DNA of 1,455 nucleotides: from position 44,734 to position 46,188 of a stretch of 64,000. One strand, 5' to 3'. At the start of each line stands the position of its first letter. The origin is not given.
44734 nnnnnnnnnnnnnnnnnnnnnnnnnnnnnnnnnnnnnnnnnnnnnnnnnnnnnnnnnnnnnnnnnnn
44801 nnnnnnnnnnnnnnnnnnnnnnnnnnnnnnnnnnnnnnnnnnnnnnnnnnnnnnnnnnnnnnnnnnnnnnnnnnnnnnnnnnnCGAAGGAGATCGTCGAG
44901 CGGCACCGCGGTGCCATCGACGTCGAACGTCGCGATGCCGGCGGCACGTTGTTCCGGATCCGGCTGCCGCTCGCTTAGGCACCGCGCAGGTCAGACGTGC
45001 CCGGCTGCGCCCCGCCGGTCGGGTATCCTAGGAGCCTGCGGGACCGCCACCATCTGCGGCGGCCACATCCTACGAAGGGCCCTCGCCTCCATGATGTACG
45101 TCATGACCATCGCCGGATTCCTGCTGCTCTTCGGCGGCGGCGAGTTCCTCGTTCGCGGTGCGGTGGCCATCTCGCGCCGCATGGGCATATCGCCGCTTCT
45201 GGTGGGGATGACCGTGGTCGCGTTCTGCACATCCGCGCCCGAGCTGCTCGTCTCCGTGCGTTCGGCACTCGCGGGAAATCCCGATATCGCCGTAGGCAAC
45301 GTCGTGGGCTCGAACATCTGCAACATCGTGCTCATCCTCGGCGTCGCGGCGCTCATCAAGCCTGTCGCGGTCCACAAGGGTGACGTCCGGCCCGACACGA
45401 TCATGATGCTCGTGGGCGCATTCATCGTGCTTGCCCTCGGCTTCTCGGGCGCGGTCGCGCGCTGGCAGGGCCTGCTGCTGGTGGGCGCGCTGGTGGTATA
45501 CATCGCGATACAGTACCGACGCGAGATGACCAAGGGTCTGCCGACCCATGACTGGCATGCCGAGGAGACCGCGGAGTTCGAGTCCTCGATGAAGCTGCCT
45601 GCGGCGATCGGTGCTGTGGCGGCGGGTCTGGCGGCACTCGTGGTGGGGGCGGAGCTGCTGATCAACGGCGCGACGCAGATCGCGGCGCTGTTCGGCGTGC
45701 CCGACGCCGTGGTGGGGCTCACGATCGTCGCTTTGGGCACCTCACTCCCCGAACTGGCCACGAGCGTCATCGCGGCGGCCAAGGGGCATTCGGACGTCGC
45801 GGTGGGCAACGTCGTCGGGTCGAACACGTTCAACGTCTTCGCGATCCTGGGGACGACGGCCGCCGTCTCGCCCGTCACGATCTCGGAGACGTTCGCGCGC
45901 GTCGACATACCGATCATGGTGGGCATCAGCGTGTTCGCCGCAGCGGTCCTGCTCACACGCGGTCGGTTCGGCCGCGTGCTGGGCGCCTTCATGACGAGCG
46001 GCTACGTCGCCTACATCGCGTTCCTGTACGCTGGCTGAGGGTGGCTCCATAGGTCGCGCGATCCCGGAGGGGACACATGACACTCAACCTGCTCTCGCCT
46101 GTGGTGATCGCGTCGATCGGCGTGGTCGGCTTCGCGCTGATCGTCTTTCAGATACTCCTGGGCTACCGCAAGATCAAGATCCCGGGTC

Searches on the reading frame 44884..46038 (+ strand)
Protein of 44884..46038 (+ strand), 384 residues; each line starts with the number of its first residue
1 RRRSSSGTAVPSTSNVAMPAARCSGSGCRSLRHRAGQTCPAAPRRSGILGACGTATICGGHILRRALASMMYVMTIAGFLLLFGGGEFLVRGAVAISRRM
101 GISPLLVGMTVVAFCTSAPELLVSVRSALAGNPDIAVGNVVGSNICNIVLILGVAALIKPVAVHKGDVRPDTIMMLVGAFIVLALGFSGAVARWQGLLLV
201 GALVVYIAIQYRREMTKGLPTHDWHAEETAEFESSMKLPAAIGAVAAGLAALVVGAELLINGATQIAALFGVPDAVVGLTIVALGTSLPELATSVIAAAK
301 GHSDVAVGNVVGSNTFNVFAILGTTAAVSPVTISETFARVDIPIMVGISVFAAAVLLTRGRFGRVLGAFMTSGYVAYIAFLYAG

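Call 19: search_protein_families(library=pfam, proteins=[window:44884-46038:+], max_evalue=0.001)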
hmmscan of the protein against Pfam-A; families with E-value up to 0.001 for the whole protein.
window:44884-46038:+ (384 aa): 1 family
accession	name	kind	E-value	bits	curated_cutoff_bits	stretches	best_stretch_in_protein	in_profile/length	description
PF01699.29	Na_Ca_ex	-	3e-64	216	24.9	2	72-211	3-150/151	Sodium/calcium exchanger protein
